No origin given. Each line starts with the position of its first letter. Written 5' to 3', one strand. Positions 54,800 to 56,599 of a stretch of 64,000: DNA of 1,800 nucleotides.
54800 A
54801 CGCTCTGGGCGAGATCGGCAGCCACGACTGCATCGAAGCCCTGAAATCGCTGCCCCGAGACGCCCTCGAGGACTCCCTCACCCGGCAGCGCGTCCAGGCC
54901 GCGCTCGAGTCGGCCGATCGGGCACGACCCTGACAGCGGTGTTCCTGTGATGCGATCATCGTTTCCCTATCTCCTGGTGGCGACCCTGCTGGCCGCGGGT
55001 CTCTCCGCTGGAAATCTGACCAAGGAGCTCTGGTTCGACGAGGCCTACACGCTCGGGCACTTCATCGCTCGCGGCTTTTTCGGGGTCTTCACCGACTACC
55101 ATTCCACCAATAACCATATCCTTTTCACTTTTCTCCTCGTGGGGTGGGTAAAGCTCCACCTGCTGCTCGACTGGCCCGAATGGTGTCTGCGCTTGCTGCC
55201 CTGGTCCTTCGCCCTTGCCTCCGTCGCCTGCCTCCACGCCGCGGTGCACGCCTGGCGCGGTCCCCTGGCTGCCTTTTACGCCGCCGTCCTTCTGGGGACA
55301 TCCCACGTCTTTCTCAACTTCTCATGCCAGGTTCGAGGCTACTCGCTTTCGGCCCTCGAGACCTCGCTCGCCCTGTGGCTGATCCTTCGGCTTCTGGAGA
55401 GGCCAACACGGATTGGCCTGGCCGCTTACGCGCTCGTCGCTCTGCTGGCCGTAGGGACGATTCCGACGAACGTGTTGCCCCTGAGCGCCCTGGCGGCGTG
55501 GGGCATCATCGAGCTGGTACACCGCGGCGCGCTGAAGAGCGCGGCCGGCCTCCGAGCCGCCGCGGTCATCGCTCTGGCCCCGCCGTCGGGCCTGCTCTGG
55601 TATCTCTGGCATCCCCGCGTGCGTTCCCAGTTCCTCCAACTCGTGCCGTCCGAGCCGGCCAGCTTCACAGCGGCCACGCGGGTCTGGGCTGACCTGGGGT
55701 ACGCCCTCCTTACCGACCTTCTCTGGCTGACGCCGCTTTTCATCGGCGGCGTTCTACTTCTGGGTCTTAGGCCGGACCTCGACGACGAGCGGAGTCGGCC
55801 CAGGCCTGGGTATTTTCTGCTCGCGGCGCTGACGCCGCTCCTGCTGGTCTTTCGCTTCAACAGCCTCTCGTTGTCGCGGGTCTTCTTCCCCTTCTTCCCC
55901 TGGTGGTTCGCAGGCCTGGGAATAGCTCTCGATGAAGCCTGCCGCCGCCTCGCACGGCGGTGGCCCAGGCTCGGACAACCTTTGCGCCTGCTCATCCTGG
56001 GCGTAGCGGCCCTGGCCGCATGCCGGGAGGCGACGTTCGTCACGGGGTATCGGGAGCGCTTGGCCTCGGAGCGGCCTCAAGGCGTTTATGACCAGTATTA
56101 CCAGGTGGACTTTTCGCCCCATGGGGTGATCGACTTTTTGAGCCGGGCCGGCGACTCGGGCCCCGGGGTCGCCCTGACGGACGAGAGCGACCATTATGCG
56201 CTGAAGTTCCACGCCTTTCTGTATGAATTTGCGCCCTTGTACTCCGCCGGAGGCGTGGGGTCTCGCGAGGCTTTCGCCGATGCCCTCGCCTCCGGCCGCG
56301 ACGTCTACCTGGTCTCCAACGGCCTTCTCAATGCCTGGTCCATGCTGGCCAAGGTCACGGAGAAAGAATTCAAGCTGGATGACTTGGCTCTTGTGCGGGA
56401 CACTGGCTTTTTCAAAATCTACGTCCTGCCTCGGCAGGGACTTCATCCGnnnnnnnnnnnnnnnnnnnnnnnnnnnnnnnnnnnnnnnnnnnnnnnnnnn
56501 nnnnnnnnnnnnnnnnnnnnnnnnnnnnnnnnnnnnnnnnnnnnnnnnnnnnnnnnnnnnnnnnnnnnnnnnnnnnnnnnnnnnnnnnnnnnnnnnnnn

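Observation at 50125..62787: Tightly packed 12.7-kb same-strand array of mostly unassignable envelope proteins — candidate novel surface glycan/protein-processing system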

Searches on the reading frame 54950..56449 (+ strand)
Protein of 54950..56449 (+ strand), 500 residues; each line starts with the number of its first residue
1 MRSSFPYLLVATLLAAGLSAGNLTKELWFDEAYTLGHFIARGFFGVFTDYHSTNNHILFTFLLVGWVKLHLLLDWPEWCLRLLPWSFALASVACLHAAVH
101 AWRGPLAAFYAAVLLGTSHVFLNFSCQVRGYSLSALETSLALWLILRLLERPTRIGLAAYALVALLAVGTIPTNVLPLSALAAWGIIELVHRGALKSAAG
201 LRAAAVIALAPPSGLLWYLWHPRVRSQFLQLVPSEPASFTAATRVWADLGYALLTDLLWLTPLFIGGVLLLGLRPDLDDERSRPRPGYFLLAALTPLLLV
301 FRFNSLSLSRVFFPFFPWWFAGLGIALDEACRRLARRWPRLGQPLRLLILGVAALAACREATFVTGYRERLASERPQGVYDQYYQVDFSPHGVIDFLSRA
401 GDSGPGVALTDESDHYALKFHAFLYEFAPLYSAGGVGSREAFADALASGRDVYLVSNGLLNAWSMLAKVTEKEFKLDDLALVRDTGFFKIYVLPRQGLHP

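Call 4: search_protein_families(library=pfam, proteins=[window:54950-56449:+], max_evalue=0.1)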
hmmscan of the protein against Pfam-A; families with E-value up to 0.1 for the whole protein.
window:54950-56449:+ (500 aa): 0 families

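Call 7: search_solved_structures(query=window:54950-56449:+, max_evalue=1)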
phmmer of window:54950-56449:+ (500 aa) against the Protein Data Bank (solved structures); distinct sequences matched with E-value up to 1: 7.
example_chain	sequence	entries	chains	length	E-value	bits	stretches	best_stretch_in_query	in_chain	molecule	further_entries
1dvk_A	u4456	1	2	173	0.31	12.8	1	94-172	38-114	PRP18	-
9ba7_A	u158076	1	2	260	0.34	12.7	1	406-484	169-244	Ferrous iron transport protein B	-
9ba6_A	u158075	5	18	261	0.35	12.7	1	406-484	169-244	Ferrous iron transport protein B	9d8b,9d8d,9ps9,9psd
8vwl_A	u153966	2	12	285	0.41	12.4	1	406-485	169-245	Ferrous iron transport protein B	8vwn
4fx7_A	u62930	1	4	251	0.44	12.4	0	428-470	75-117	Imidazole glycerol phosphate synthase subunit HisF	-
3og3_A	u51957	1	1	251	0.5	12.2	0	428-470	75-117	Imidazole glycerol phosphate synthase subunit hisF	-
5mps_a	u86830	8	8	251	0.73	11.6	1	94-172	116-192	Pre-mRNA-splicing factor 18 | Pre-mRNA-splicing factor Prp18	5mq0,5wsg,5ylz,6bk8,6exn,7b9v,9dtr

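Call 15: find_homologous_proteins(query=window:54950-56449:+)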
Query window:54950-56449:+ (500 aa): 10 proteins with E <= 0.001 among 8000 candidates.
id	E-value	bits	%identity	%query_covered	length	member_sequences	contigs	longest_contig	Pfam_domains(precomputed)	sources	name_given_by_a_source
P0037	0.0e+0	1121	100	100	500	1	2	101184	-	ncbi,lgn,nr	ncbi:MAG: hypothetical protein HYU36_08170 [Planctomycetes bacterium]|nr:hypothetical protein [Planc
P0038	3.3e-106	374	42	99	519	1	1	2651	-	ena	-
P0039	2.2e-103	365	44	98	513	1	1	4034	-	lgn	-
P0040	1.0e-102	363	42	97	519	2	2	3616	-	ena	-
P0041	1.5e-101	359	46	84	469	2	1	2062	-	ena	-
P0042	3.9e-101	357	47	81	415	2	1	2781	-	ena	-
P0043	7.3e-89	317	42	94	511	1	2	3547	-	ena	-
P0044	3.0e-72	262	47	68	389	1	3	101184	-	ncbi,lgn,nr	ncbi:MAG: hypothetical protein HYU36_08175 [Planctomycetes bacterium]|nr:hypothetical protein [Planc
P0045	1.4e-33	134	41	34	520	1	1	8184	-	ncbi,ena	-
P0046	6.8e-10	56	33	34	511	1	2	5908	-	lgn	-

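Call 21: find_encoding_contigs(protein=P0045, flank=10000, max_places=2)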
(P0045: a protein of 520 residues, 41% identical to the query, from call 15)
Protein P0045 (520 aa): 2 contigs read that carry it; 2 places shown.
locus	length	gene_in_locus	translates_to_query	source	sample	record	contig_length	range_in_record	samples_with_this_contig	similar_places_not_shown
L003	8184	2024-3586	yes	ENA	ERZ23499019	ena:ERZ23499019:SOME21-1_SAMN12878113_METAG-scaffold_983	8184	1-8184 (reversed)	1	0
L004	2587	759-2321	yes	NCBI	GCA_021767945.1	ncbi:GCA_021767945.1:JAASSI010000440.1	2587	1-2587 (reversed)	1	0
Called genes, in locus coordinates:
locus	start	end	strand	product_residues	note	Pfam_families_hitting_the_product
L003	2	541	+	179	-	?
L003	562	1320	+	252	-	-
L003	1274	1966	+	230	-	PF00437:T2SSE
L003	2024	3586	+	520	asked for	-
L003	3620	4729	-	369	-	PF02593:DUF166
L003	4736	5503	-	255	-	PF00809:Pterin_bind, PF03599:CdhD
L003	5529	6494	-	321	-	PF03599:CdhD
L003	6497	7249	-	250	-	PF01656:CbiA, PF09140:MipZ (faint), PF13614:AAA_31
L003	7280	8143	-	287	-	PF14574:RACo_C_ter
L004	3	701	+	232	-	?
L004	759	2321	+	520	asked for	-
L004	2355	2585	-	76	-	?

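Call 22: find_encoding_contigs(protein=P0039, flank=10000, max_places=2)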
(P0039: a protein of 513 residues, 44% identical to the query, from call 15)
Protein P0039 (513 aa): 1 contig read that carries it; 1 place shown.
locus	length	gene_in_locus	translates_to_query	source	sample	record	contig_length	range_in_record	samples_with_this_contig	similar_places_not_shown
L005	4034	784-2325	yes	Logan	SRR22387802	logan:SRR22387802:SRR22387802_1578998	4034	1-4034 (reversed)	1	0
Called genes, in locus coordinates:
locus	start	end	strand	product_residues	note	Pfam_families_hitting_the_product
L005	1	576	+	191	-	?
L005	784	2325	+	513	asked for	-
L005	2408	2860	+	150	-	-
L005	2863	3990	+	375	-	-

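Call 23: find_encoding_contigs(protein=P0046, flank=10000, max_places=2)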
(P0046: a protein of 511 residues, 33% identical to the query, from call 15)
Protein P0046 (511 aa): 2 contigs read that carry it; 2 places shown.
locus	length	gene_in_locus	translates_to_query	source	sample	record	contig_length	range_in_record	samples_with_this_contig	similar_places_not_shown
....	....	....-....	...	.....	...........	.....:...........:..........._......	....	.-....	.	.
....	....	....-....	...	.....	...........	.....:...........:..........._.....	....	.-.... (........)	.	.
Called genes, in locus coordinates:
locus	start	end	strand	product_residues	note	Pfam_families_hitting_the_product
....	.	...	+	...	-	?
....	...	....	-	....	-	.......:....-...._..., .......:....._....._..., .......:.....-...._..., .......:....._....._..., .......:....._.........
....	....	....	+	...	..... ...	-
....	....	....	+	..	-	?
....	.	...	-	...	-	?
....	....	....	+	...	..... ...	-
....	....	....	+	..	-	?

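Call 25: predict_structure(alignment_id=A1)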
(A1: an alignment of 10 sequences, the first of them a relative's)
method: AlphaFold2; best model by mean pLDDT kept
length: 500 residues; sequences in the alignment: 10
mean_pLDDT: 83.9   pTM: 0.86
mean pLDDT of the five models: 83.9, 81.9, 81.3, 80.3, 80.2
residues with pLDDT >= 90: 200; 70-90: 225; 50-70: 59; < 50: 16
segments of 3 or more residues with pLDDT < 50: 277-280, 375-383
pLDDT, mean of each block of 10 residues (from residue 1): 86 95 86 86 86 80 94 92 97 97 92 92 88 95 94 96 95 89 93 92 97 91 87 69 71 72 88 61 74 74 58 84 92 91 84 86 70 48 64 88 73 82 83 89 89 88 89 78 87 66
secondary structure, 60 per line:
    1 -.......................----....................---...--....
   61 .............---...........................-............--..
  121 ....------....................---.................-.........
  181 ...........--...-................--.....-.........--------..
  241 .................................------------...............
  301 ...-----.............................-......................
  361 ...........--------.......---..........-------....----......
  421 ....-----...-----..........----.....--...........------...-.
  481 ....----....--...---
elements in order: H2-24 H29-48 H57-73 H77-103 H105-116 H119-124 H131-150 H154-170 H172-191 H198-213 H216-220 H222-230 H239-273 H286-303 H309-337 H339-371 H380-386 H390-399 E407-410 H415-424 E430-432 H438-447 E452-456 H459-469 E480-484 E489-492
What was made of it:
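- On GT-C glycosyltransferase superfamily (C and D): AF2 model with pLDDT 84 and pTM 0.86 (call 25).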

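Call 26: search_protein_representatives(alignment_id=A1)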
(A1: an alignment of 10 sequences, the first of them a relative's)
Query: 10 sequences, 507 profile positions. Proteins with E-value up to 0.001 (for the whole library): 11971; up to 1e-10: 3217; up to 1e-30: 412. The best 150 are listed.
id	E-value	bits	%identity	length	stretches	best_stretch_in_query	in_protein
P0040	4.2e-223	758.2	-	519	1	1-505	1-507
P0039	7.9e-208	707.8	-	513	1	4-504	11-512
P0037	2.2e-205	699.7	-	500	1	9-507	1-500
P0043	2.4e-203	693.0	-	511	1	3-505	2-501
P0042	1.2e-188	644.5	-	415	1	8-431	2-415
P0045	6.2e-182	622.4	-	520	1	3-504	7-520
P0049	1.0e-155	535.9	-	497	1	14-503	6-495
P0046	1.2e-144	499.3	-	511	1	3-506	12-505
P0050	9.1e-109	381.0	-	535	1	16-503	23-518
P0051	1.7e-108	380.1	-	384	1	11-373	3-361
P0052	3.4e-105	369.2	-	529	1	16-503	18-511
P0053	6.0e-101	355.2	-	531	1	6-503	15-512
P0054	4.5e-100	352.3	-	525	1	15-501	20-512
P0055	1.5e-98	347.3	-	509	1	12-504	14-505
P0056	1.1e-97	344.5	-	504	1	12-502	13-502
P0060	9.0e-93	328.2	-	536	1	12-504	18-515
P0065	1.0e-80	288.4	-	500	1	8-500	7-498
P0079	8.7e-66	239.2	-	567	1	15-504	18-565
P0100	5.4e-60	220.1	-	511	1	13-500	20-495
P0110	6.4e-58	213.2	-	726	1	14-500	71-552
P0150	2.9e-50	188.0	-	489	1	10-429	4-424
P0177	4.2e-47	177.5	-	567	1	11-502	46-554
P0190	2.1e-45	172.0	-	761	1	14-419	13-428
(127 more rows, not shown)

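Call 28: search_protein_families(library=pfam, proteins=[P0049, P0050, P0055, P0065, P0079, P0100, P0110, P0150, P0177, P0190], max_evalue=0.01)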
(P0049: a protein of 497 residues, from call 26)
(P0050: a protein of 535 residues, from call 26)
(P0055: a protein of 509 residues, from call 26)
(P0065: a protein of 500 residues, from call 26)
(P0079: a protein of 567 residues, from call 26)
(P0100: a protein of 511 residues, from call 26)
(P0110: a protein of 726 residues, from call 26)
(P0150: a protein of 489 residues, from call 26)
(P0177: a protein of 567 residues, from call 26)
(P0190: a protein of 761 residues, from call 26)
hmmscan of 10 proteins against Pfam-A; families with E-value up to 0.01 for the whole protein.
P0049 (497 aa): 0 families

P0050 (535 aa): 0 families

P0055 (509 aa): 0 families

P0065 (500 aa): 1 family
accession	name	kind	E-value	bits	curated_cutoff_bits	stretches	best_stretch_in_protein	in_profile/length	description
PF13231.12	PMT_2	-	0.00026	21.7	26.1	1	86-217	23-154/160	Dolichyl-phosphate-mannose-protein mannosyltransferase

P0079 (567 aa): 0 families

P0100 (511 aa): 0 families

P0110 (726 aa): 0 families

P0150 (489 aa): 0 families

P0177 (567 aa): 0 families

P0190 (761 aa): 1 family
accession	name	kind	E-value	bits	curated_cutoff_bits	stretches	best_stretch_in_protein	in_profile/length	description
PF13231.12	PMT_2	-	5.1e-05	24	26.1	1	92-200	24-128/160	Dolichyl-phosphate-mannose-protein mannosyltransferase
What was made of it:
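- On Named GT-C families (PMT/PMT_2, STT3, ArnT-type, Agl23): Distant members score 22-24 bits on PMT_2 against 26.1 (call 28).
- Distant family members give weak PMT_2 hits (call 28).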

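Call 29: fold_search(model_id=the predicted structure, library=pdb)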
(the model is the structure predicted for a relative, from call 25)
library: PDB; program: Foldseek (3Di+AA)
matches with E <= 10: 373; with E <= 0.001: 30
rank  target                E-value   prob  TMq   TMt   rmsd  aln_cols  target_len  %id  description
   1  9s6t_A                2.3e-06  1.00  0.58  0.60   7.3       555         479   12  Ternary cryo-EM structure of chicken ALG12 with Dol25-PP-GlcNAc2Man7, Dol25-P-Man, and Fab (released 2026-03-18)
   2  6s7o_A                6.3e-06  1.00  0.53  0.42  11.9       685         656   11  Cryo-EM structure of human oligosaccharyltransferase complex OST-A (released 2019-12-18)
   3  9dlf_C                8.0e-06  1.00  0.49  0.41   8.5       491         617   15  Arabinosyltransferase AftB in complex with Fab_B3 (released 2025-06-25)
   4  7oci_F                8.0e-06  1.00  0.52  0.42  11.3       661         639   11  Cryo-EM structure of yeast Ost6p containing oligosaccharyltransferase complex (released 2022-02-16)
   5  8b6l_I                9.4e-06  1.00  0.50  0.39  12.2       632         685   11  Subtomogram average of the human Sec61-TRAP-OSTA-translocon (released 2022-12-07)
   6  5ezm                  9.8e-06  1.00  0.56  0.53   8.9       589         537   14  Crystal Structure of ArnT from Cupriavidus metallidurans in the apo state (released 2016-02-17)
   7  9n9j_I                1.6e-05  1.00  0.54  0.41  11.7       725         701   11  Structure of a GRP94 folding intermediate engaged with a CCDC134- and FKBP11-bound secretory translocon (released 2025-11-19)
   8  8pn9_A                1.7e-05  1.00  0.55  0.44  11.2       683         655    9  Structure of human oligosaccharyltransferase OST-A complex bound to NGI-1 (released 2024-05-08)
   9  8if8_C                1.9e-05  1.00  0.42  0.37  14.8       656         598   14  Arabinosyltransferase AftA (released 2023-05-31)
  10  5f15                  2.0e-05  1.00  0.52  0.49   9.5       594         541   15  Crystal Structure of ArnT from Cupriavidus metallidurans bound to Undecaprenyl phosphate (released 2016-02-17)
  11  8agb_A                2.4e-05  1.00  0.54  0.44   9.9       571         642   13  Structure of yeast oligosaccharylransferase complex with lipid-linked oligosaccharide bound (released 2022-12-07)
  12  6s7t_A                2.5e-05  1.00  0.51  0.38  10.1       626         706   12  Cryo-EM structure of human oligosaccharyltransferase complex OST-B (released 2019-12-18)
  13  6c26_A                3.2e-05  1.00  0.48  0.39  11.4       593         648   12  The Cryo-EM structure of a eukaryotic oligosaccharyl transferase complex (released 2018-01-31)
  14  6ezn_F                4.1e-05  1.00  0.50  0.40  11.4       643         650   12  Cryo-EM structure of the yeast oligosaccharyltransferase (OST) complex (released 2018-01-17)
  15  8agc_A                5.4e-05  1.00  0.53  0.40  13.2       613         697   11  Structure of yeast oligosaccharylransferase complex with lipid-linked oligosaccharide and non-acceptor peptide bound (released 2022-12-07)
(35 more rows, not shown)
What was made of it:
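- On GT-C glycosyltransferase superfamily (C and D): The 30 Foldseek PDB hits at E<=1e-3 are all GT-C enzymes (call 29).
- Checked: C: GT-C fold shown by an AlphaFold2 model and Foldseek (calls 25, 29).
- C and D: GT-C fold (calls 25, 29). Pmt4 and DPY19 are among the fold hits (call 29). ArnT, ALG12 and AftB, which act on lipid or glycan acceptors, score at least as well as PMTs (call 29).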

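Call 30: search_protein_families(library=ncbifam, proteins=[window:54950-56449:+, P0049, P0050, P0065, P0100, P0190], max_evalue=0.01)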
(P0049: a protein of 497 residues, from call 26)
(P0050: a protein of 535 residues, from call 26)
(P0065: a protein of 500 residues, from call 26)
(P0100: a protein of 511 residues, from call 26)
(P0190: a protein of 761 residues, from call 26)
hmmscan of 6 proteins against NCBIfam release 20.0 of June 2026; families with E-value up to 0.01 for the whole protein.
window:54950-56449:+ (500 aa): 0 families

P0049 (497 aa): 1 family
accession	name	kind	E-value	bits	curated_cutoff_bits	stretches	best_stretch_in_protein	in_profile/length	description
TIGR03663.1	TIGR03663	subfamily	0.00022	20.4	126.25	1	78-176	71-168/435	flippase activity-associated protein Agl23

P0050 (535 aa): 0 families

P0065 (500 aa): 0 families

P0100 (511 aa): 0 families

P0190 (761 aa): 0 families

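Call 39: find_encoding_contigs(protein=P0043, flank=10000, max_places=2)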
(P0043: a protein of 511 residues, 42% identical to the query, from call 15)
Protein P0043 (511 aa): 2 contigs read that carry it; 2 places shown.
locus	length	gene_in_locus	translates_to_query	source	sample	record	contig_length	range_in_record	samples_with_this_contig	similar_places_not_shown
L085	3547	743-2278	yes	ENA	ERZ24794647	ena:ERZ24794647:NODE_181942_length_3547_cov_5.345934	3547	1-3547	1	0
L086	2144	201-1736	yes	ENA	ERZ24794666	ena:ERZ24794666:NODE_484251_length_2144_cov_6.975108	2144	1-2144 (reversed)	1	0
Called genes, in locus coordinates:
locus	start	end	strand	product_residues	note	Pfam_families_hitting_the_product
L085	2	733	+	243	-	?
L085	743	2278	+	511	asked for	-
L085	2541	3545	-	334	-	?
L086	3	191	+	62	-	?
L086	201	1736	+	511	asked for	-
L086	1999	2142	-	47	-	?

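Call 40: find_encoding_contigs(protein=P0040, flank=10000, max_places=2)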
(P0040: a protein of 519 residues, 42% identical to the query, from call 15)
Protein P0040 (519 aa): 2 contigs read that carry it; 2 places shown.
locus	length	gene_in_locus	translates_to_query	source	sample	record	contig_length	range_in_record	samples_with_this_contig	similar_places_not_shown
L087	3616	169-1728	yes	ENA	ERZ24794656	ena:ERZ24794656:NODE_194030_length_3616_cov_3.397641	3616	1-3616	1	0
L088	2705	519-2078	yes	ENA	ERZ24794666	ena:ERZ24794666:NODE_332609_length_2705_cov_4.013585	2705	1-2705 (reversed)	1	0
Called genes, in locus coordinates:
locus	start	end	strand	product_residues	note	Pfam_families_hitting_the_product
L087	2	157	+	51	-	?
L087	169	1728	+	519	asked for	-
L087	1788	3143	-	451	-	PF13472:Lipase_GDSL_2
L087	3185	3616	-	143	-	?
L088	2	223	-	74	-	?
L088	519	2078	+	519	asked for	-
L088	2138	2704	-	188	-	?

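Call 41: search_protein_families(library=pfam, proteins=[L085:2-733:+, L087:2-157:+, L005:1-576:+, L005:2408-2860:+, L005:2863-3990:+, L086:3-191:+, L003:562-1320:+, L003:1274-1966:+, L085:2541-3545:-, L004:3-701:+], max_evalue=0.01)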
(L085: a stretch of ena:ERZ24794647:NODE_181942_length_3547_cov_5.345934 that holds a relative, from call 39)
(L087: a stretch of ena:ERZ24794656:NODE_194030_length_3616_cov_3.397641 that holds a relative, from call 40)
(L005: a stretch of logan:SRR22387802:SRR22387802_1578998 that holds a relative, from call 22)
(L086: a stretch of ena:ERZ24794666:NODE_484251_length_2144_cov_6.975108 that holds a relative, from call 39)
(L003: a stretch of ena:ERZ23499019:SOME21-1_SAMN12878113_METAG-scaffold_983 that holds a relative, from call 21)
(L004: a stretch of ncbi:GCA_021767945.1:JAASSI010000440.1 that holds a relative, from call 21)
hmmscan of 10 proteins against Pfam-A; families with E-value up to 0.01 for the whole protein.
L085:2-733:+ (243 aa): 1 family
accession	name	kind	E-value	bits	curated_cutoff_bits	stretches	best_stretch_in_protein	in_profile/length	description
PF01208.23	URO-D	-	8.6e-09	35.3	23.9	1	31-235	140-341/346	Uroporphyrinogen decarboxylase (URO-D)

L087:2-157:+ (51 aa): 0 families

L005:1-576:+ (191 aa): 1 family
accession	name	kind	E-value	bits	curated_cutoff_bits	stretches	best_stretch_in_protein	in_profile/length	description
PF02445.21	NadA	-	5.4e-49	167.3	27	1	1-189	137-295/295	Quinolinate synthetase A protein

L005:2408-2860:+ (150 aa): 1 family
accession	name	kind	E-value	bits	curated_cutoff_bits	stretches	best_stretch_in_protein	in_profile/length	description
PF08334.16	T2SSG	-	0.00057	20.3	21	1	49-134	15-99/108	Type II secretion system (T2SS), protein G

L005:2863-3990:+ (375 aa): 0 families

L086:3-191:+ (62 aa): 0 families

L003:562-1320:+ (252 aa): 2 families
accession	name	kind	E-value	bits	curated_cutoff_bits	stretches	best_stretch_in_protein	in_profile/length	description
PF00437.27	T2SSE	-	1.3e-49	169.3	24.9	1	75-230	4-158/370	Type II/IV secretion system protein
PF13191.12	AAA_16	-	0.0078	17.2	32.6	0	204-229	10-39/167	AAA ATPase domain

L003:1274-1966:+ (230 aa): 1 family
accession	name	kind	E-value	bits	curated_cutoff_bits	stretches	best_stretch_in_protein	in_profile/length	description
PF00437.27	T2SSE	-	1.4e-74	251.4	24.9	1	2-222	163-367/370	Type II/IV secretion system protein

L085:2541-3545:- (334 aa): 1 family
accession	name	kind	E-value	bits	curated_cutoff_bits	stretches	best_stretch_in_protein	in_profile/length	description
PF11975.13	Glyco_hydro_4C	-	2e-52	178.7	24.1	1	52-263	1-210/211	Family 4 glycosyl hydrolase C-terminal domain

L004:3-701:+ (232 aa): 1 family
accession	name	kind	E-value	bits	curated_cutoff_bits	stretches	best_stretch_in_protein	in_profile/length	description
PF00437.27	T2SSE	-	1.6e-75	254.6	24.9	1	1-224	160-367/370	Type II/IV secretion system protein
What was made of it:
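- C relatives have entirely different neighbours in every locus seen: NadA, URO-D, PilT-like ATPase, GH38, GDSL lipase (calls 21-23, 39-41).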

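Call 63: find_encoding_contigs(protein=P0051, flank=10000, max_places=2)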
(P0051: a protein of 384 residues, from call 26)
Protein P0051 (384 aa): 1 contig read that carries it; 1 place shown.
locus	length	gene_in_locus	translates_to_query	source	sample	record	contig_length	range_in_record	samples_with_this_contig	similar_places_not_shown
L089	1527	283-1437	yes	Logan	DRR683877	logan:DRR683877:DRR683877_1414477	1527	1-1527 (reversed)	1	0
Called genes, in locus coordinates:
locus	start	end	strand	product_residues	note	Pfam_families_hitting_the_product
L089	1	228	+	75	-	?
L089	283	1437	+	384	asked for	-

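Call 64: find_encoding_contigs(protein=P0049, flank=10000, max_places=2)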
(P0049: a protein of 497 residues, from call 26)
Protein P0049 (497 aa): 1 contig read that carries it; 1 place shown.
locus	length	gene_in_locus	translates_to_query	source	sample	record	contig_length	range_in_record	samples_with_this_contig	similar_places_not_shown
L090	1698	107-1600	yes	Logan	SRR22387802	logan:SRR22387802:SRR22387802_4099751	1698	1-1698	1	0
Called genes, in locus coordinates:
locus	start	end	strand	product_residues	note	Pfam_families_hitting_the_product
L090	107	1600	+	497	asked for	-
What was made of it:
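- Tried and rejected: The contigs carrying the closest C/D relatives (P0049, P0051) are under 2 kb (calls 63, 64).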

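Call 65: find_related_loci(query=A1, collection=metagenome_contigs, flank=10000)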
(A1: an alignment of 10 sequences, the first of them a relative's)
Query A1 (500 aa) in metagenome_contigs; peptide patterns used: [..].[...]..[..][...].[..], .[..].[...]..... (x = any residue, [..] = any of these).
290 stretches matched a pattern; 173 encode a relative of the query (tblastn E <= 1e-3); the best 80 are kept; 80 distinct loci.
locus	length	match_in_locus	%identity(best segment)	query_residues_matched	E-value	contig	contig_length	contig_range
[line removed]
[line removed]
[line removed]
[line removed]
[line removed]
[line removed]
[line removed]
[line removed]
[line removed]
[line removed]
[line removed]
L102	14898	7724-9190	27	13-496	7e-20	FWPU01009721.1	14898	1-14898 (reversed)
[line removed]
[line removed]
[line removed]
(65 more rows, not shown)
